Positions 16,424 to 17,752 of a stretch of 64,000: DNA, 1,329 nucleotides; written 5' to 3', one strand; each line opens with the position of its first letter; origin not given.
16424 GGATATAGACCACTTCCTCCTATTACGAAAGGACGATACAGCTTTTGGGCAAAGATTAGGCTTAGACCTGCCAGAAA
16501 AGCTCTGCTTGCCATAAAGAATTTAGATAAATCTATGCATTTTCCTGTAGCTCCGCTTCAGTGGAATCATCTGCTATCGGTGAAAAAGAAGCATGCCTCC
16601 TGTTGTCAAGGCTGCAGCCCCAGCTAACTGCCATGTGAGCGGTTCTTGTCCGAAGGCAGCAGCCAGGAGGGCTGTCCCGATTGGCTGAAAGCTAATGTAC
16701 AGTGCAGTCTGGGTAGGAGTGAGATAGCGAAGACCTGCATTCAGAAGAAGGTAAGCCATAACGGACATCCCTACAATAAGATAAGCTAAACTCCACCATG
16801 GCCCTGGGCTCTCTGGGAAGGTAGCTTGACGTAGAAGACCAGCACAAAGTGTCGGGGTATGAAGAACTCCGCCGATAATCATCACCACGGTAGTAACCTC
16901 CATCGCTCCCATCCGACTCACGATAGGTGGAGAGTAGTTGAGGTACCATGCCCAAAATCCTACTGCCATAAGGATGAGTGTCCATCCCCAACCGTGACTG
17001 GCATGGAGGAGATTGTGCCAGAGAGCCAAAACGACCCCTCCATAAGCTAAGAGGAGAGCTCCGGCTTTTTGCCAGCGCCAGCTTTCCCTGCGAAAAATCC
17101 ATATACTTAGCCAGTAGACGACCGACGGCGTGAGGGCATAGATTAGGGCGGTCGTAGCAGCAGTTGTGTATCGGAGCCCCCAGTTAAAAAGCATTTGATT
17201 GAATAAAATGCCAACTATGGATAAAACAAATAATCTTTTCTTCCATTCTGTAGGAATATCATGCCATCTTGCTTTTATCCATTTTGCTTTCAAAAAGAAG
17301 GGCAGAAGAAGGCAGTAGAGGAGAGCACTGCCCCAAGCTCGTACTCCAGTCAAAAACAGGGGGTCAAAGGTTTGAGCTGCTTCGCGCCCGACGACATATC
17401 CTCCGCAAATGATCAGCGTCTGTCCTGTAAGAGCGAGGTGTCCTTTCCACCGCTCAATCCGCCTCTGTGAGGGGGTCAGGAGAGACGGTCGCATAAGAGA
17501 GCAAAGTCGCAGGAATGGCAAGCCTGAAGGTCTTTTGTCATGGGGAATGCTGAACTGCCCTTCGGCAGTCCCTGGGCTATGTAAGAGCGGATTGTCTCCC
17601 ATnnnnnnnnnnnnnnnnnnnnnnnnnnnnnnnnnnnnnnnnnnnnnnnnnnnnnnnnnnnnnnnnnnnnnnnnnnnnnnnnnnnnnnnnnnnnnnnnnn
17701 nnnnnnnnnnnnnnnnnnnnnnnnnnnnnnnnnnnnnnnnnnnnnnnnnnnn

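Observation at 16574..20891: Orphan AddB-like Fe-S nuclease translationally coupled to a membrane-anchored coiled-coil protein and a DMT transporter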

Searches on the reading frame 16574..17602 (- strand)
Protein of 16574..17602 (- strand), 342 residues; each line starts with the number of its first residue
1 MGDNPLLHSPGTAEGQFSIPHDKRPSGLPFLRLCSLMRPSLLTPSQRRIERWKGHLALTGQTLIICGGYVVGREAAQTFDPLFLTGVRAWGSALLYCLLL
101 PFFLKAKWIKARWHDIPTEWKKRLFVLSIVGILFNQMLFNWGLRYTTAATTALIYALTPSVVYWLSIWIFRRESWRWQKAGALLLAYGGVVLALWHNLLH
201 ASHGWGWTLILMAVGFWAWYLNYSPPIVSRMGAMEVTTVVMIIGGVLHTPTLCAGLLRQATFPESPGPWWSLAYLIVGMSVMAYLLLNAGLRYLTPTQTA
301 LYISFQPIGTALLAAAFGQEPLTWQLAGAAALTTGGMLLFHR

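Call 3: search_protein_families(library=pfam, proteins=[window:16574-17602:-], max_evalue=0.1)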
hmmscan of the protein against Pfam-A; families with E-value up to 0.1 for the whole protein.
window:16574-17602:- (342 aa): 2 families
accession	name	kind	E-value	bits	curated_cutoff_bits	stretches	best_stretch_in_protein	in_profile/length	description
PF00892.27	EamA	-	2.8e-29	102.6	28.2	2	205-339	2-132/135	EamA-like transporter family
PF19770.4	DUF6256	-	0.016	15.8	25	1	54-117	33-103/109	Family of unknown function (DUF6256)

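Call 4: search_protein_families(library=ncbifam, proteins=[window:16574-17602:-], max_evalue=0.1)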
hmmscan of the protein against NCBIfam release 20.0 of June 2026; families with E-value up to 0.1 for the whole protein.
window:16574-17602:- (342 aa): 1 family
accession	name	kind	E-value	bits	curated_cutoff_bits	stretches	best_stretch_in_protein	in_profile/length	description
TIGR00950.1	2A78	equivalog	7.3e-17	61.6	230.2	1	102-330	35-257/264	carboxylate/amino acid/amine transporter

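Call 59: search_protein_families(library=padloc, proteins=[window:16574-17494:-], max_evalue=0.01)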
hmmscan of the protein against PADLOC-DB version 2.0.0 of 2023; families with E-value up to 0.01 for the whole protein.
window:16574-17494:- (306 aa): 0 families
